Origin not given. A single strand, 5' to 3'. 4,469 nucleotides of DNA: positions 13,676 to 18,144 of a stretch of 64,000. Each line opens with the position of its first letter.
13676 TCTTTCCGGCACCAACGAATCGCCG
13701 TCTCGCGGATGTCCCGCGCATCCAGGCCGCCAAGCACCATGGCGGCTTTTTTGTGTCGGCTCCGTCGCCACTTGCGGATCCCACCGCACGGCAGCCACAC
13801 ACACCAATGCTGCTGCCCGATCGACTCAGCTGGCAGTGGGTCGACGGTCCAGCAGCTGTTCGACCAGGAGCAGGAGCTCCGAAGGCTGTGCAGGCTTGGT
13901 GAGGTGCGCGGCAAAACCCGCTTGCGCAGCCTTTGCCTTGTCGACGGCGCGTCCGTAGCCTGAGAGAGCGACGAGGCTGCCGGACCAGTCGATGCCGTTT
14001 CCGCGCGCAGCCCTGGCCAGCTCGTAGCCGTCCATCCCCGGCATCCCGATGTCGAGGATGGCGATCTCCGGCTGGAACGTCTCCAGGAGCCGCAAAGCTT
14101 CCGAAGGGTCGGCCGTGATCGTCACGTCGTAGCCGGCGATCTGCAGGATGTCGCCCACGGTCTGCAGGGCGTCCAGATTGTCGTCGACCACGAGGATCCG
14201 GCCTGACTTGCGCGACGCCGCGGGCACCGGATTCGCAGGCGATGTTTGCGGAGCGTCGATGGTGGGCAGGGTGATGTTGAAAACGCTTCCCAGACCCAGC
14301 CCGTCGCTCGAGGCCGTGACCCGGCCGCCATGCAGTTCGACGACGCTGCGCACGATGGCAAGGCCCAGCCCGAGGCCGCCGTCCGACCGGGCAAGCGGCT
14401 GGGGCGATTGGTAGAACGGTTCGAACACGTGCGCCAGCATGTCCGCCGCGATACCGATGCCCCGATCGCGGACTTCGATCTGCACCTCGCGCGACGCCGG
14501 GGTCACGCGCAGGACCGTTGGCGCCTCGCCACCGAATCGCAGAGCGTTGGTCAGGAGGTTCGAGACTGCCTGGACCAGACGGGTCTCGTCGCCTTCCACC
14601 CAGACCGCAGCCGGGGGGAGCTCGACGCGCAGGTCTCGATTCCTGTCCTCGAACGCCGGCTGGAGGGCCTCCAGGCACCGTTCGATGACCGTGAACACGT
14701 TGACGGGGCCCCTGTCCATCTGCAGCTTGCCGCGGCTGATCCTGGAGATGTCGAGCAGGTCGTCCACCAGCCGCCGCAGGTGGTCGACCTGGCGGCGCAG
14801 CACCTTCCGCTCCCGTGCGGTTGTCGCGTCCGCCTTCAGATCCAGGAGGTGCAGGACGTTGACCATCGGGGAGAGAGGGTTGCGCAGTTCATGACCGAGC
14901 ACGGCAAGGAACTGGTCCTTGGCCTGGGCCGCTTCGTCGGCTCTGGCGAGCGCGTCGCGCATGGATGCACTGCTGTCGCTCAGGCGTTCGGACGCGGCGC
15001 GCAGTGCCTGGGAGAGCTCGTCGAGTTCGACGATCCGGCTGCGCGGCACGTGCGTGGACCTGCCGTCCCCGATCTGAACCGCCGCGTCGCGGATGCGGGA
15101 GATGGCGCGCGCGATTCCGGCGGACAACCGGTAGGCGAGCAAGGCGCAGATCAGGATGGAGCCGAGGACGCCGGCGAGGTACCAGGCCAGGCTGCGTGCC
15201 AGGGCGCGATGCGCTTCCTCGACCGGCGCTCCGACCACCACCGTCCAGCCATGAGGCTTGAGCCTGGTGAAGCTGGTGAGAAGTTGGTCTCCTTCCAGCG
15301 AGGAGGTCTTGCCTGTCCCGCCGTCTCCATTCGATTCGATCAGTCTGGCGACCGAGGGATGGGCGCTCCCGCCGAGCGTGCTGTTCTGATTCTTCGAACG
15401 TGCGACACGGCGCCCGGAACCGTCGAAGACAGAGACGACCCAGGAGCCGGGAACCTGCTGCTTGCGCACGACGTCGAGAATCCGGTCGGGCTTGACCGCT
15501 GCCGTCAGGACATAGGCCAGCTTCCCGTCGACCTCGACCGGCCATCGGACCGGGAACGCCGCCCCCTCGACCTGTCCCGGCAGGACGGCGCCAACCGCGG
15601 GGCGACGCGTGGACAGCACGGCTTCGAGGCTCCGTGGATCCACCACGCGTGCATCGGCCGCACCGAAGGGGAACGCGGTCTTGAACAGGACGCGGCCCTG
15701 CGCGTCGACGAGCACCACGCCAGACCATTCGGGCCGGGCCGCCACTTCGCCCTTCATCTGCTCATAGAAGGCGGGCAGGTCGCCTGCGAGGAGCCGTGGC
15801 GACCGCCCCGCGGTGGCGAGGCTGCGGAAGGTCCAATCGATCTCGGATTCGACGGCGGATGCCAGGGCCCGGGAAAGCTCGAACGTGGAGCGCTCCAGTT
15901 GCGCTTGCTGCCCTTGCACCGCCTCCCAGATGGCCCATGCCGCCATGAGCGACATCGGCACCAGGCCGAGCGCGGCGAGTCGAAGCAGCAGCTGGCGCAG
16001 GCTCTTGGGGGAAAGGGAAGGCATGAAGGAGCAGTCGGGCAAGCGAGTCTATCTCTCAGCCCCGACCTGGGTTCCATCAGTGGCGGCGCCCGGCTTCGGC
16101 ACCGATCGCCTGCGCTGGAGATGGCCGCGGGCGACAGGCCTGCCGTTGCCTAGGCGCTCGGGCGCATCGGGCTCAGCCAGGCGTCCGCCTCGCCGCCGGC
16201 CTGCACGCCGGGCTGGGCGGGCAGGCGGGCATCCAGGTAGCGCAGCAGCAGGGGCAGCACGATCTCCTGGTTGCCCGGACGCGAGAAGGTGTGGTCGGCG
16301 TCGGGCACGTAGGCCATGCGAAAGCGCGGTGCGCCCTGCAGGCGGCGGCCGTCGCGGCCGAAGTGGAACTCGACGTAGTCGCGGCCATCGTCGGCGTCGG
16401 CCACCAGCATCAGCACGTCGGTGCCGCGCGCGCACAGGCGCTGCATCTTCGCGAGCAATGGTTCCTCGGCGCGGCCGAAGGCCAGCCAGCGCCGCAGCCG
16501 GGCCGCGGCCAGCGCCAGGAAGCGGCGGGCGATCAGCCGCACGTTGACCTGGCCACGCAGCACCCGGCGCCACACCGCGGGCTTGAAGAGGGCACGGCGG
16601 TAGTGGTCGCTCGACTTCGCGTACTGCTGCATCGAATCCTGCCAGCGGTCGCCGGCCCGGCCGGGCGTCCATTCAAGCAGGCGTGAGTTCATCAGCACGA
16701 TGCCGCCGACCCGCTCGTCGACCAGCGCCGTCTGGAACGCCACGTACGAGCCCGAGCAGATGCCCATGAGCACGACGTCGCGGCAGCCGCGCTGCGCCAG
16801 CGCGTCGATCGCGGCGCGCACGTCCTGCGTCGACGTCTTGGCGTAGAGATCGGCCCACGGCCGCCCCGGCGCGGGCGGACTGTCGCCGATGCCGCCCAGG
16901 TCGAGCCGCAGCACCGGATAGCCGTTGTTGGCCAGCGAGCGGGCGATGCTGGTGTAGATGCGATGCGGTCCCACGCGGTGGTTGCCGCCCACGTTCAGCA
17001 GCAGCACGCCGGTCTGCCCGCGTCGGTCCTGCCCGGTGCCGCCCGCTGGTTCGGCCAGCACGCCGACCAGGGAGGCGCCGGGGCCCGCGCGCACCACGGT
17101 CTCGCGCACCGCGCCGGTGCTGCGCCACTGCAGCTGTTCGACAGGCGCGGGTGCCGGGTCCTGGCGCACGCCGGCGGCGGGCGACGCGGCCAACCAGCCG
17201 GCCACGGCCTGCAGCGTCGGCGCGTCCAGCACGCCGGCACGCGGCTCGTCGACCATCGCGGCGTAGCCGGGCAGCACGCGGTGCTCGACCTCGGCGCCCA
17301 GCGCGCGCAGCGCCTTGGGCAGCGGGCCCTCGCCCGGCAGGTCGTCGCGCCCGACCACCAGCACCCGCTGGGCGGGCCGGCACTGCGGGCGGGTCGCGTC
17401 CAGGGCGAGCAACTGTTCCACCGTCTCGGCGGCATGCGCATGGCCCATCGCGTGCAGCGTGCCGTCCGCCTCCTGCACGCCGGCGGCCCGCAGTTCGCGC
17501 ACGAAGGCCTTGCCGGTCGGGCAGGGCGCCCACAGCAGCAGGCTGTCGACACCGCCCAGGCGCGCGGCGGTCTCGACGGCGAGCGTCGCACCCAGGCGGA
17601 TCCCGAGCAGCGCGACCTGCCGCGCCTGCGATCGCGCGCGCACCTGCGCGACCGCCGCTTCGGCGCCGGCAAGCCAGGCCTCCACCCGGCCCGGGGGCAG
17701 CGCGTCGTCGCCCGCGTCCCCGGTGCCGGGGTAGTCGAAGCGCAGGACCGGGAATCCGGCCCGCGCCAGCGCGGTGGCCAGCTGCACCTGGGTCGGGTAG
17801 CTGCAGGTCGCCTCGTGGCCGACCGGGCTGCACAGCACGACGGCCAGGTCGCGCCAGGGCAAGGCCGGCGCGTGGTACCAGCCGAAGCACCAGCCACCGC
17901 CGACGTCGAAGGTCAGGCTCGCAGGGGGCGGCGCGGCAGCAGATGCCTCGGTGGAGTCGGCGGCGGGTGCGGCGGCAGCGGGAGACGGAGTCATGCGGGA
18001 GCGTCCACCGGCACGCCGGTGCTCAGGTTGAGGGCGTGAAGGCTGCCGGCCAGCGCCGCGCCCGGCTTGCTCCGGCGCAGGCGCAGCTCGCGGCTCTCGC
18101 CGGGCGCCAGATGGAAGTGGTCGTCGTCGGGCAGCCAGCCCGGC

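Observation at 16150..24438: Self-contained aminoacyl-carrier-protein cluster built on a SerRS-like ligase, with a glycosidase and putative transferases but no NRPS/PKS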

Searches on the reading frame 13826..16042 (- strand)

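Call 9: search_protein_families(library=pfam, proteins=[window:13826-16042:-], max_evalue=0.01)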
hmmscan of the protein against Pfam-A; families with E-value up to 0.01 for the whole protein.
window:13826-16042:- (738 aa): 5 families
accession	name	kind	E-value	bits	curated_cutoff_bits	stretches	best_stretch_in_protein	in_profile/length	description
PF02518.31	HATPase_c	-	1.1e-25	90.7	26.4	1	484-594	1-109/111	Histidine kinase-, DNA gyrase B-, and HSP90-like ATPase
PF00072.30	Response_reg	-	3.3e-19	69.5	30.2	1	616-727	1-110/111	Response regulator receiver domain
PF00512.31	HisKA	-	1.1e-13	51.4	26.9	1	374-437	1-65/66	His Kinase A (phospho-acceptor) domain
PF13581.12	HATPase_c_2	-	0.00032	21.2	27.4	1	486-569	29-110/127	Histidine kinase-like ATPase domain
PF00672.30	HAMP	-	0.0017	19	25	1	308-355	4-52/53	HAMP domain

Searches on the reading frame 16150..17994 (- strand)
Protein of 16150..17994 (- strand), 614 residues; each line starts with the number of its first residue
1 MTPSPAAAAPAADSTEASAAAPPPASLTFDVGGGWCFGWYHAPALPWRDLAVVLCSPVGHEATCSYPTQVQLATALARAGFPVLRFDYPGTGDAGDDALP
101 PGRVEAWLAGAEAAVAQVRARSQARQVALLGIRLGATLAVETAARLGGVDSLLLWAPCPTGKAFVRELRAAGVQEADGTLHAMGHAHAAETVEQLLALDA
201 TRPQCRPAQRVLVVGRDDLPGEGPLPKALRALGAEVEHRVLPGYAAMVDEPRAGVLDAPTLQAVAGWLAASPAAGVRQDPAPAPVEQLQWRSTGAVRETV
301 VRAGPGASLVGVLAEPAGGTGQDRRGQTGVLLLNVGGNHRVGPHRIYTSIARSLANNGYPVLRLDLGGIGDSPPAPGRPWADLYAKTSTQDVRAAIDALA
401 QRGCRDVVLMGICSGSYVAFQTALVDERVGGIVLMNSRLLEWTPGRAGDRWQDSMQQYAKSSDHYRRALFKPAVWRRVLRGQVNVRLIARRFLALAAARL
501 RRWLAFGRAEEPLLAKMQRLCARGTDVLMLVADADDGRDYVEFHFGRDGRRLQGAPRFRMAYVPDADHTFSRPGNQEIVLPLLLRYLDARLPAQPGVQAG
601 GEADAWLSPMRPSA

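Call 9: search_protein_families(library=pfam, proteins=[window:16150-17994:-], max_evalue=0.01)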
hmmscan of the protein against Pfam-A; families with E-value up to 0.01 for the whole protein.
window:16150-17994:- (614 aa): 6 families
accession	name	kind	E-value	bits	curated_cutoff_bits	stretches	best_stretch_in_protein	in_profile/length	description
PF12146.15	Hydrolase_4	-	5.6e-16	59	27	2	345-535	18-202/239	Serine aminopeptidase, S33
PF00561.26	Abhydrolase_1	-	6e-13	49.5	25.8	1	344-442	13-106/245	alpha/beta hydrolase fold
PF12697.13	Abhydrolase_6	-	2.2e-11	45.2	26.3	1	344-570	11-205/217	Alpha/beta hydrolase family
PF01738.24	DLH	-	2.1e-06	27.9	21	0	347-433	30-125/217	Dienelactone hydrolase family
PF20408.4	Abhydrolase_11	-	0.0002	21.6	27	0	70-146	21-97/193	Alpha/beta hydrolase domain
PF12048.14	DUF3530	-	0.0094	15.7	29.8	0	384-421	174-211/310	Protein of unknown function (DUF3530)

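Call 10: search_protein_families(library=ncbifam, proteins=[window:16150-17994:-], max_evalue=0.01)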
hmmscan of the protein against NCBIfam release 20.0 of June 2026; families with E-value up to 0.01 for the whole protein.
window:16150-17994:- (614 aa): 5 families
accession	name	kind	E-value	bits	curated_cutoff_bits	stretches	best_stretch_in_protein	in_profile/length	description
TIGR03100.1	hydr1_PEP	hypoth_equivalog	4.6e-46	157.3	168.45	2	299-586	4-271/274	hydrolase 1, exosortase A system-associated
TIGR03101.1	hydr2_PEP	hypoth_equivalog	4.3e-27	95.3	202.75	2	34-168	10-143/266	hydrolase 2, exosortase A system-associated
NF058544.1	IVPilMotSglTMyx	equivalog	6.5e-10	39.2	300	1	71-165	54-145/210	type IV pili motility protein SglT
NF041096.1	esterase_EstD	equivalog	8.9e-09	34.9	600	1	339-436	176-272/421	esterase EstD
NF047920.1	lactonase_UilS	equivalog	5.1e-05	23.1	400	0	71-152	43-125/285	UilS family quorum-quenching N-acyl-homoserine lactonase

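Call 46: find_homologous_proteins(query=window:16150-17994:-, max_evalue=0.00001)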
Query window:16150-17994:- (614 aa): 398 proteins with E <= 0.00001 among 8000 candidates; the best 120 are listed.
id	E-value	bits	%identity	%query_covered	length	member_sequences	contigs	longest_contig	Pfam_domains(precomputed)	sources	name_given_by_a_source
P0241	0.0e+0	1372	100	100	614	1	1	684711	PF01738.25,PF00561.27,PF12146.16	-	-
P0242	2.2e-277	940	71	97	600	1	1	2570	PF12697.14,PF01738.25,PF00561.27,PF12146.16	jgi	-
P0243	2.7e-270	916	71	93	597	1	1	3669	PF01738.25,PF00561.27,PF12146.16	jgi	jgi:alpha-beta hydrolase superfamily lysophospholipase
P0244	8.0e-270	915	70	97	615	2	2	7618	PF12697.14,PF01738.25,PF00561.27,PF12146.16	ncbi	ncbi:MAG: alpha/beta fold hydrolase [Ramlibacter sp.]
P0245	2.4e-264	897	71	93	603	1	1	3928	PF12697.14,PF00561.27,PF12146.16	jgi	jgi:alpha-beta hydrolase superfamily lysophospholipase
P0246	1.2e-261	888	70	94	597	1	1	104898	PF00561.27,PF12146.16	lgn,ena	-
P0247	1.8e-260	884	72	92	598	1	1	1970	PF00561.27,PF12146.16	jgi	jgi:alpha-beta hydrolase superfamily lysophospholipase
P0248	3.0e-260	883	70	92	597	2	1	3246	PF00561.27,PF12146.16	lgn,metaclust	metaclust:status=active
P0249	1.0e-259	882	70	93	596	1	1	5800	PF12697.14,PF00561.27,PF12146.16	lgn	-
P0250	1.2e-259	881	70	92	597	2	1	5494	PF00561.27,PF12146.16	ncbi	ncbi:MAG: alpha/beta fold hydrolase [Ramlibacter sp.]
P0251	2.9e-259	880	70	93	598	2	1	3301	PF01738.25,PF00561.27,PF12146.16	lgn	-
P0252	3.3e-256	870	68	93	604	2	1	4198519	PF00561.27,PF12146.16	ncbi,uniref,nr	ncbi:alpha/beta fold hydrolase [Ramlibacter algicola]|uniref:Alpha/beta fold hydrolase n=1 Tax=Ramli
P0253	1.3e-255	868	69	94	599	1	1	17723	PF20408.5,PF00561.27,PF12146.16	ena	-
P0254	9.0e-251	852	68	92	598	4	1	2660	PF20408.5,PF12697.14,PF01738.25,PF00561.27,PF12146.16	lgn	-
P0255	1.6e-247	841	69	93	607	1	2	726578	PF12697.14,PF00561.27,PF12146.16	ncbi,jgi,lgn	jgi:alpha-beta hydrolase superfamily lysophospholipase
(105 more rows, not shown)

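Call 57: predict_structure(alignment_id=A3)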
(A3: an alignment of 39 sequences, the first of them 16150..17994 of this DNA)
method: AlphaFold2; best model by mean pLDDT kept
length: 614 residues; sequences in the alignment: 39
mean_pLDDT: 85.2   pTM: 0.86
mean pLDDT of the five models: 85.2, 84.9, 84.4, 83.1, 82.6
residues with pLDDT >= 90: 351; 70-90: 176; 50-70: 45; < 50: 42
segments of 3 or more residues with pLDDT < 50: 1-18, 341-343, 446-448, 597-614
pLDDT, mean of each block of 10 residues (from residue 1): 38 44 88 87 95 90 85 95 93 71 89 97 97 96 98 96 90 87 80 95 96 92 95 97 81 76 97 94 83 91 89 93 94 72 71 96 90 81 77 96 95 91 94 90 56 66 90 93 89 88 71 90 95 90 92 94 87 85 95 59 34 33
secondary structure, 60 per line:
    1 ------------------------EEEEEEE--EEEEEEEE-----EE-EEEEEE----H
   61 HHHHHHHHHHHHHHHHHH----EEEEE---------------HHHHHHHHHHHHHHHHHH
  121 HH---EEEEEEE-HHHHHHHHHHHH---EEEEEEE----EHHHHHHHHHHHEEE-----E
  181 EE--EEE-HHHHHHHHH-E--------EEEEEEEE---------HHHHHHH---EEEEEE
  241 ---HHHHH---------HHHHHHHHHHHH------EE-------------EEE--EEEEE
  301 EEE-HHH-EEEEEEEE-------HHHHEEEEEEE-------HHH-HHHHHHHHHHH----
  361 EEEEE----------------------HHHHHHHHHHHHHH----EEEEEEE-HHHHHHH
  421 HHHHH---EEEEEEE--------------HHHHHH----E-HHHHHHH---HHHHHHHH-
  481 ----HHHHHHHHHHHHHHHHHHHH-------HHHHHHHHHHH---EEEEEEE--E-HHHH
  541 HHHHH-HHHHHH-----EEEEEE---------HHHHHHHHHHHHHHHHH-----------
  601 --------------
elements in order: E25-31 E34-41 E50-55 H60-78 E83-87 H103-122 E126-132 H134-145 E149-155 H161-171 E172-174 E180-182 E185-187 H189-197 E208-215 H225-231 E235-240 H244-248 H258-269 E291-293 E296-303 E309-316 H324-327 E328-334 H346-356 E361-365 H388-401 E406-412 H414-425 E429-435 H450-455 H462-468 H472-479 H485-504 H512-522 E526-532 H537-545 H547-552 E558-563 H573-589

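Call 61: fold_search(model_id=the predicted structure, library=pdb)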
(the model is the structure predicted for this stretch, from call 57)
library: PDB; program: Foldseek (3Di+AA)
matches with E <= 10: 1732; with E <= 0.001: 1156
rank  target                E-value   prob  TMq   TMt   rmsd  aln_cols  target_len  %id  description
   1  7qjm_A                1.5e-09  1.00  0.32  0.61   6.3       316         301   17  Crystal structure of an alpha/beta-hydrolase enzyme from Chloroflexus sp. MS-G (202) (released 2022-12-28)
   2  8ooh_A                2.2e-09  1.00  0.27  0.55  11.8       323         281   16  Cryo-EM map of the focused refinement of the subfamily III haloalkane dehalogenase from Haloferax mediterranei dimer f (released 2023-10-11)
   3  8ooh_B                2.2e-09  1.00  0.27  0.55  11.8       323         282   16  Cryo-EM map of the focused refinement of the subfamily III haloalkane dehalogenase from Haloferax mediterranei dimer f (released 2023-10-11)
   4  5hdf_C                3.1e-09  1.00  0.28  0.50   7.8       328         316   17  Hydrolase SeMet-StnA (released 2017-01-11)
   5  7qjm_B                3.5e-09  1.00  0.31  0.61   6.3       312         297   17  Crystal structure of an alpha/beta-hydrolase enzyme from Chloroflexus sp. MS-G (202) (released 2022-12-28)
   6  5hdf_B                3.5e-09  1.00  0.28  0.49   8.0       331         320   17  Hydrolase SeMet-StnA (released 2017-01-11)
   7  5am2                  4.4e-09  1.00  0.26  0.29  21.7       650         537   14  ligand complex structure of soluble epoxide hydrolase (released 2015-05-13)
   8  3pf9                  4.6e-09  1.00  0.31  0.70   5.4       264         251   16  Crystal structure of the Lactobacillus johnsonii cinnamoyl esterase LJ0536 S106A mutant (released 2011-08-31)
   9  5hdf_A                6.1e-09  1.00  0.28  0.49   7.9       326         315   17  Hydrolase SeMet-StnA (released 2017-01-11)
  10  6i8w_A                9.6e-09  1.00  0.29  0.53  10.2       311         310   19  Crystal structure of a membrane phospholipase A, a novel bacterial virulence factor (released 2019-11-27)
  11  7p0y_B                1.0e-08  1.00  0.32  0.67   5.3       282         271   18  Crystal Structure of mtbMGL K74A (Substrate Analog Complex) (released 2021-09-15)
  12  8b4u                  1.1e-08  1.00  0.31  0.66   5.0       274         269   18  The crystal structure of PET46, a PETase enzyme from Candidatus bathyarchaeota (released 2023-08-23)
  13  8skm_A                1.1e-08  1.00  0.30  0.67   5.6       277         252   16  Wild type chlorogenic acid esterase from Lactobacillus helveticus (released 2024-03-27)
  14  8ckp_F                1.5e-08  1.00  0.27  0.52   9.8       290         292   17  X-ray structure of the crystallization-prone form of subfamily III haloalkane dehalogenase DhmeA from Haloferax medite (released 2023-08-30)
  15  7ozm                  1.9e-08  1.00  0.32  0.65   5.9       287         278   17  Crystal Structure of mtbMGL K74A (Closed Cap Conformation) (released 2021-09-15)
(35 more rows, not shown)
